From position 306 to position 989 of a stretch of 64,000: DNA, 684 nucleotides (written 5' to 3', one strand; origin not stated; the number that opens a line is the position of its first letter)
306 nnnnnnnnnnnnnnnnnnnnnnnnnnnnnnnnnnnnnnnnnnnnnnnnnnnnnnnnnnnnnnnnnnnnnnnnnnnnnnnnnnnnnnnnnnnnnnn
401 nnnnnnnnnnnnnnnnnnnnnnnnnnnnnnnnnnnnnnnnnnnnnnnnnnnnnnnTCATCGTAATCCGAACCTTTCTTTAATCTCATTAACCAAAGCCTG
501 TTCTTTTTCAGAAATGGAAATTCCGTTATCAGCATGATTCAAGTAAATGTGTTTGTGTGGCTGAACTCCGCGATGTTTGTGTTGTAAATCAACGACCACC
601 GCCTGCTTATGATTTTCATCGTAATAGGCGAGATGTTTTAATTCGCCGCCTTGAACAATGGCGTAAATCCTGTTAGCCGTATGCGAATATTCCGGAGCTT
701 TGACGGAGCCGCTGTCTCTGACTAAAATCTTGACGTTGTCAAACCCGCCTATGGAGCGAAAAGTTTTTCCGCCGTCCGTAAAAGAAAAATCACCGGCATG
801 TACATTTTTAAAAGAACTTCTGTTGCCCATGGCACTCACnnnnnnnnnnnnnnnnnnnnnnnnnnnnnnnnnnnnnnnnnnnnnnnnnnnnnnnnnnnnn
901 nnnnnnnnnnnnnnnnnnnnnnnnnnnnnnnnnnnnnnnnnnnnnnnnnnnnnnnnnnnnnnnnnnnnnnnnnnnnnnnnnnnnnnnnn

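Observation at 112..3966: Two divergent DUF4417-led three-gene cassettes: a conserved lead gene, then a variable toxin-like gene, then an immunity-like gene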

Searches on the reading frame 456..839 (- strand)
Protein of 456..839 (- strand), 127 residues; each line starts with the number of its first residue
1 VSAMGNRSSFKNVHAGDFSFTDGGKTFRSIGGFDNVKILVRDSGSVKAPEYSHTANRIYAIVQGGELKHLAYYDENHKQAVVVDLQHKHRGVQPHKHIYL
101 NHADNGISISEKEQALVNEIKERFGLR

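Call 4: search_protein_families(library=pfam, max_evalue=1, proteins=[window:456-839:-])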
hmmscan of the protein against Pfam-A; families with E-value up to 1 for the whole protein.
window:456-839:- (127 aa): 2 families
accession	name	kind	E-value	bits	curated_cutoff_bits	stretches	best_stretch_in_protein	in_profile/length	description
PF15529.11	Ntox24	-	0.055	14.2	24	1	59-102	25-72/91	Bacterial toxin 24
PF02927.20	CelD_N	-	0.097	13.9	24.6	0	4-20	54-71/86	Cellulase N-terminal ig-like domain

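Call 42: search_protein_families(library=padloc, max_evalue=0.1, proteins=[window:456-830:-])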
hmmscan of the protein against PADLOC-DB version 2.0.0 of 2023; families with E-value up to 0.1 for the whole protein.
window:456-830:- (124 aa): 0 families

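Call 43: search_protein_families(library=phrogs, max_evalue=0.01, proteins=[window:456-830:-])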
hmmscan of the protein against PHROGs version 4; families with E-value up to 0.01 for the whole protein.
window:456-830:- (124 aa): 1 family
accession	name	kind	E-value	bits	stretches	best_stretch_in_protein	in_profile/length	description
phrog_9479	-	unknown function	2.4e-15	58.3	1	21-119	18-125/136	-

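Call 44: search_dna_similar(query=window:456-830:-, collection=phages, mode=protein, max_evalue=0.001, max_rows=30, rows=spread)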
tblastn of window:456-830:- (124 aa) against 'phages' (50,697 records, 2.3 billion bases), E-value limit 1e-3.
Records with a match: 27; places in all: 27; records where one place covers at least 80% of the query: 21.
Best place of each record, by identity: <60% 27.
By first word of the organism name: Streptococcus 22; Bacteriophage 3; Roseburia 1; Dorea 1.
By host as written in the record: - 4; Streptococcus pyogenes K56; Streptococcus pyogenes ATCC 12204 2; Streptococcus suis NJ2 serotype 9 2; Streptococcus anginosus SA01 1; Streptococcus anginosus SRR446556 1; Streptococcus anginosus SK1138 1; Streptococcus canis ERR438806 1; Streptococcus canis ERR438797 1; and 14 more.
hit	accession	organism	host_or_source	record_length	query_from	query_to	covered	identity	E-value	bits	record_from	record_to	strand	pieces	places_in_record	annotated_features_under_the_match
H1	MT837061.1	Bacteriophage sp.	human fecal samples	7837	1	124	100%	54.8%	1e-41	150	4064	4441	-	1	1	record has no annotation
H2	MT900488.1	Streptococcus phage SA01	Streptococcus anginosus SA01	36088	1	121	98%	26.2%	2e-8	56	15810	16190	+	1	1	hypothetical protein | DNA modification methylase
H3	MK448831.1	Streptococcus phage Javan83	Streptococcus anginosus SRR446556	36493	1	121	98%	26.2%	2e-8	56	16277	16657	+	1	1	hypothetical protein | DNA modification methylase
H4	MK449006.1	Streptococcus phage Javan78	Streptococcus anginosus SK1138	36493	1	121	98%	26.2%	2e-8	56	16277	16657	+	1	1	hypothetical protein | DNA modification methylase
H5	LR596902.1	Roseburia phage Jekyll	-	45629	21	118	79%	31.1%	3e-8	56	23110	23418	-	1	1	hypothetical protein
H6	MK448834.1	Streptococcus phage Javan91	Streptococcus canis ERR438806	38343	21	114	76%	31.7%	4e-6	50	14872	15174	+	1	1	hypothetical protein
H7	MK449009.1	Streptococcus phage Javan88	Streptococcus canis ERR438797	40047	21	114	76%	31.7%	4e-6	50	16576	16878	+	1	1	hypothetical protein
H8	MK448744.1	Streptococcus phage Javan377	Streptococcus parasanguinis F0449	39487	21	121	81%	29.1%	6e-9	58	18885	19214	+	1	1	hypothetical protein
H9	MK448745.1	Streptococcus phage Javan381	Streptococcus parasanguinis SRR387741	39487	21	121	81%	29.1%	6e-9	58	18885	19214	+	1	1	hypothetical protein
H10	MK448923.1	Streptococcus phage Javan380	Streptococcus parasanguinis SRR387738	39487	21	121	81%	29.1%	6e-9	58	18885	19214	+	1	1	hypothetical protein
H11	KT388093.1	Streptococcus phage A25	Streptococcus pyogenes K56; ...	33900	21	121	81%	29.1%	2e-8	56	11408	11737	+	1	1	hypothetical protein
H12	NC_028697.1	Streptococcus phage A25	Streptococcus pyogenes K56; ...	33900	21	121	81%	29.1%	2e-8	56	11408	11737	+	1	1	hypothetical protein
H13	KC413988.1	Streptococcus phage phiST1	Streptococcus suis ST1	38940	21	121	81%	29.1%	8e-7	52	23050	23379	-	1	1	hypothetical protein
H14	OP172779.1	Dorea phage DO134P1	Dorea sp. 000433215 DA134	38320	21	121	81%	28.7%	4e-6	50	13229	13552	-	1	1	hypothetical protein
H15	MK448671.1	Streptococcus phage Javan115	Streptococcus cristatus DD08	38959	21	121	81%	28.2%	3e-8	56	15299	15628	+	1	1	hypothetical protein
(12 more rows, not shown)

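Call 46: get_annotated_region(hit=H12, flank=3500)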
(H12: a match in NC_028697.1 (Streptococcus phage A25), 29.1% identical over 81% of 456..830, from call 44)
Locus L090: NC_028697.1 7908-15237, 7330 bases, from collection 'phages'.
description: Streptococcus phage A25, complete genome.
organism: Streptococcus phage A25 (NCBI taxid 1701850)
taxonomy: Viruses; Duplodnaviria; Heunggongvirae; Uroviricota; Caudoviricetes; Stonewallvirus; Stonewallvirus A25
host: Streptococcus pyogenes K56; Streptococcus pyogenes ATCC 12204; source: -; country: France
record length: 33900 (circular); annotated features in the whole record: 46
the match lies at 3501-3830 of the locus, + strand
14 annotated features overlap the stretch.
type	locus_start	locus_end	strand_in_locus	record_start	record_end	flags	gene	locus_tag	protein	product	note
CDS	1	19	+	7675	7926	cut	-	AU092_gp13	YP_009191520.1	hypothetical protein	putative protein, bacteriophage A25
CDS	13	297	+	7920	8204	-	-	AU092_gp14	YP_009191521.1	DUF3310 domain-containing protein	putative protein, bacteriophage A25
CDS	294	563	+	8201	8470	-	-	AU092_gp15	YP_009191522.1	hypothetical protein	putative protein, bacteriophage A25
CDS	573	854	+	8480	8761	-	-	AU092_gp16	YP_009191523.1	hypothetical protein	putative protein, bacteriophage A25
CDS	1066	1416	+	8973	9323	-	-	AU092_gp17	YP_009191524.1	DUF1372 family protein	putative protein, bacteriophage A25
CDS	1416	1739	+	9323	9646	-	-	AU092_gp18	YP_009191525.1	hypothetical protein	putative protein, bacteriophage A25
CDS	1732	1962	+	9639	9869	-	-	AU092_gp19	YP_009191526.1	hypothetical protein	putative protein, bacteriophage A25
CDS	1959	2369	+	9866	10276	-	-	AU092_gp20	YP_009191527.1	RusA-like Holliday junction resolvase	-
CDS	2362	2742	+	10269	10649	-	-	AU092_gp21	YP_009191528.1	hypothetical protein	putative protein, bacteriophage A25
CDS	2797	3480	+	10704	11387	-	-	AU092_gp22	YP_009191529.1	DUF4417 domain-containing protein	putative protein, bacteriophage A25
CDS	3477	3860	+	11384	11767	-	-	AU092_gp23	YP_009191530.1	hypothetical protein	putative protein, bacteriophage A25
CDS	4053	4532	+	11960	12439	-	-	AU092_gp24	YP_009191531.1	terminase small subunit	-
CDS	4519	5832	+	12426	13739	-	-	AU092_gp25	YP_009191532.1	terminase large subunit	-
CDS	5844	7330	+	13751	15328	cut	-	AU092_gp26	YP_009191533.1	portal protein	-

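Call 47: get_annotated_region(hit=H5, flank=3500)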
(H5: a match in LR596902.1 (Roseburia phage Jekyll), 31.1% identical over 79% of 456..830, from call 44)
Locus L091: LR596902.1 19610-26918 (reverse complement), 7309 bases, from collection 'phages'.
description: Roseburia phage Jekyll genome assembly, chromosome: 1.
organism: Roseburia phage Jekyll (NCBI taxid 2570912)
taxonomy: Viruses; Duplodnaviria; Heunggongvirae; Uroviricota; Caudoviricetes
host: -; source: -; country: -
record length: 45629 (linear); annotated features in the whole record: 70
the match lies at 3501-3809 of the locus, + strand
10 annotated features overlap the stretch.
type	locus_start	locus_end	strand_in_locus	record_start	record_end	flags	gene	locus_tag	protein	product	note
CDS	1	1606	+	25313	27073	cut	-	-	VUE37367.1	cytosine DNA methylase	-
CDS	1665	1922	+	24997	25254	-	-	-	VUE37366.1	hypothetical protein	-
CDS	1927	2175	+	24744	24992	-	-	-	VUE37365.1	hypothetical protein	-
CDS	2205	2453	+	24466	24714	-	-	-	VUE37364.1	hypothetical protein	-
CDS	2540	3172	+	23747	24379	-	-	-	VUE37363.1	hypothetical protein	-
CDS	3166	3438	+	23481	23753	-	-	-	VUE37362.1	hypothetical protein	-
CDS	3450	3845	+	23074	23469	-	-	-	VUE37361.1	hypothetical protein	-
CDS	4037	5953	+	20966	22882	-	-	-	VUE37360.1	terminase large subunit, PBSX family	-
CDS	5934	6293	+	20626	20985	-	-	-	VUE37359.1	hypothetical protein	-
CDS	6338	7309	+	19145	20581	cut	-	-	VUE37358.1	portal protein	-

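Call 51: get_annotated_region(hit=H2, flank=3500)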
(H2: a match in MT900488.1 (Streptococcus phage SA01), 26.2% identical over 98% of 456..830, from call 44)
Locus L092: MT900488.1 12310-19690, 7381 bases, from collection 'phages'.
description: Streptococcus phage SA01, complete genome.
organism: Streptococcus phage SA01 (NCBI taxid 2776816)
taxonomy: Viruses; Duplodnaviria; Heunggongvirae; Uroviricota; Caudoviricetes; Aliceevansviridae
host: Streptococcus anginosus SA01; source: human saliva; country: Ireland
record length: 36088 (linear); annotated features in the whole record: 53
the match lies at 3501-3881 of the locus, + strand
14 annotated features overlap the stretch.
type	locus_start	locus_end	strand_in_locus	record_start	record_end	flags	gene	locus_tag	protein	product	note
CDS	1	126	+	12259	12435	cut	-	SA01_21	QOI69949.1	hypothetical protein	-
CDS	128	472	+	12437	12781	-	-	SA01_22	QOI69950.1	hypothetical protein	-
CDS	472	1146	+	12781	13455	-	-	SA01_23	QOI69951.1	DNA methyltransferase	-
CDS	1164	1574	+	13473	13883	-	-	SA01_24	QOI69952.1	hypothetical protein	-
CDS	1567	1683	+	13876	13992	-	-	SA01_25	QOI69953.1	hypothetical protein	-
CDS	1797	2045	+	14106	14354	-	-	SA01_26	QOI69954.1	hypothetical protein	-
CDS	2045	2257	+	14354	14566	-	-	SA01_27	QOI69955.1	hypothetical protein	-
CDS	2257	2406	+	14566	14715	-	-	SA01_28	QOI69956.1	hypothetical protein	-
CDS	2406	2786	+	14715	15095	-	-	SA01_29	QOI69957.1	hypothetical protein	-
CDS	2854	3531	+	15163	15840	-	-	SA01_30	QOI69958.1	DNA modification methylase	-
CDS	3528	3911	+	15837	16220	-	-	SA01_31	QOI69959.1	hypothetical protein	-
CDS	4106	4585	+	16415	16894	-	-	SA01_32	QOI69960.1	small terminase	-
CDS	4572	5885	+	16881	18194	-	-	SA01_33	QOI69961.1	large terminase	-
CDS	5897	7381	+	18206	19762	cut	-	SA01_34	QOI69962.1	portal protein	-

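Call 86: search_solved_structures(query=A6, max_evalue=10, show_alignments=1)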
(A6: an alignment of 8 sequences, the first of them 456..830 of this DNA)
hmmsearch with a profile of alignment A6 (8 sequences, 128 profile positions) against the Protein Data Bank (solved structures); distinct sequences matched with E-value up to 10: 1.
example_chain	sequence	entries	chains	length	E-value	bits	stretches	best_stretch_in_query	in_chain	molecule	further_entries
2ptt_A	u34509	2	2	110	0.44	14.2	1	28-69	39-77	CD48 antigen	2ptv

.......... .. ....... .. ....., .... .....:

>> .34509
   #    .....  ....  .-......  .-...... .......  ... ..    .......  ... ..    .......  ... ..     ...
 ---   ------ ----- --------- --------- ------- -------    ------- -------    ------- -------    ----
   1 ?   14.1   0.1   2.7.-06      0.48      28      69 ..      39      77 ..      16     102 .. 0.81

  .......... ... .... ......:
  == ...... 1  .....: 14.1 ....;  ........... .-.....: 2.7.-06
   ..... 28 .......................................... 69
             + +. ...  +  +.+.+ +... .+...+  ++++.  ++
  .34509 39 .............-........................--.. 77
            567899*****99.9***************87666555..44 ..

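Call 93: predict_structure(protein=window:456-830:-)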
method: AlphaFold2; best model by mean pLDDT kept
length: 124 residues; sequences in the alignment: 1
mean_pLDDT: 60.0   pTM: 0.57
mean pLDDT of the five models: 60.0, 46.9, 40.6, 39.8, 38.5
residues with pLDDT >= 90: 0; 70-90: 37; 50-70: 50; < 50: 37
segments of 3 or more residues with pLDDT < 50: 1-22, 100-107, 121-124
pLDDT, mean of each block of 10 residues (from residue 1): 41 40 60 69 57 72 77 73 70 63 45 58 47
secondary structure, 60 per line:
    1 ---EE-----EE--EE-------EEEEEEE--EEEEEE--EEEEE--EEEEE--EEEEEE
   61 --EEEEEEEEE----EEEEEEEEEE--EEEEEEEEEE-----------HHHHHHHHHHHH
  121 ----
elements in order: E24-30 E33-38 E41-45 E48-52 E55-60 E63-71 E76-85 E88-97 H109-120

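Call 98: fold_search(model_id=the predicted structure, library=pdb)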
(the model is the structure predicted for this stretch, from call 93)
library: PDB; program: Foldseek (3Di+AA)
matches with E <= 10: 361; with E <= 0.001: 0
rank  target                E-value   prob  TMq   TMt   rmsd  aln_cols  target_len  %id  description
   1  2w7q_A                4.9e-01  0.44  0.28  0.19  11.5        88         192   11  Structure of Pseudomonas aeruginosa LolA (released 2009-12-29)
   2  3tl1_A                6.0e-01  0.15  0.25  0.21  12.1       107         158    7  Crystal structure of the Streptomyces coelicolor WhiE ORFVI polyketide aromatase/cyclase (released 2012-04-04)
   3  2d4r_C                6.0e-01  0.13  0.22  0.21  11.8       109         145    8  Crystal structure of TTHA0849 from Thermus thermophilus HB8 (released 2005-12-13)
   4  9j90_B                6.3e-01  0.12  0.20  0.10  15.2        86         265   14  Crystal structure of Pseudomonas aeruginosa SuhB complexed with Gallic acid in orthorhombic space group (released 2025-08-27)
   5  6ib8_B                6.7e-01  0.33  0.21  0.11   4.8        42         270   19  Structure of a complex of SuhB and NusA AR2 domain (released 2019-04-17)
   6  5eyg_B                7.4e-01  0.30  0.26  0.14   5.5        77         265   13  Crystal structure of IMPase/NADP phosphatase complexed with NADP and Ca2+ (released 2015-12-23)
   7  7b26_C                7.4e-01  0.11  0.20  0.17  15.2       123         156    8  CirpA1 in complex with pseudo-monomeric Properdin lacking TSR2-3 (released 2021-12-08)
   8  2lcg_MODEL_1_A        7.9e-01  0.11  0.21  0.19  11.6       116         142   13  Solution NMR structure of protein Rmet_5065 from Ralstonia metallidurans, Northeast Structural Genomics Consor (released 2011-05-18)
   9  4pqg_A                8.3e-01  0.30  0.31  0.09  12.5        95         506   10  Crystal structure of the pneumococcal O-GlcNAc transferase GtfA in complex with UDP and GlcNAc (released 2014-06-18)
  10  7l0g_C                8.7e-01  0.10  0.17  0.22  13.5       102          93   10  Monobody 12VC1 Bound to HRAS(G12C) (released 2021-03-24)
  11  7l0f_B                9.2e-01  0.10  0.18  0.23  12.7        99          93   11  Monobody 12VC3 Bound to HRAS(WT) (released 2021-03-24)
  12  8rk2_B                9.2e-01  0.07  0.21  0.22   8.8       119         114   10  Human Replication protein A (RPA; trimeric core) - ssDNA complex (released 2024-04-24)
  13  3obw                  9.2e-01  0.06  0.20  0.11  14.6       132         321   13  Crystal structure of two archaeal Pelotas reveal inter-domain structural plasticity (released 2010-09-01)
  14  1zvf_B                1.1e+00  0.09  0.23  0.18  12.3       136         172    7  The crystal structure of 3-hydroxyanthranilate 3,4-dioxygenase from Saccharomyces cerevisiae (released 2006-06-02)
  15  7l0g_H                1.1e+00  0.08  0.16  0.21  13.1       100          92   10  Monobody 12VC1 Bound to HRAS(G12C) (released 2021-03-24)
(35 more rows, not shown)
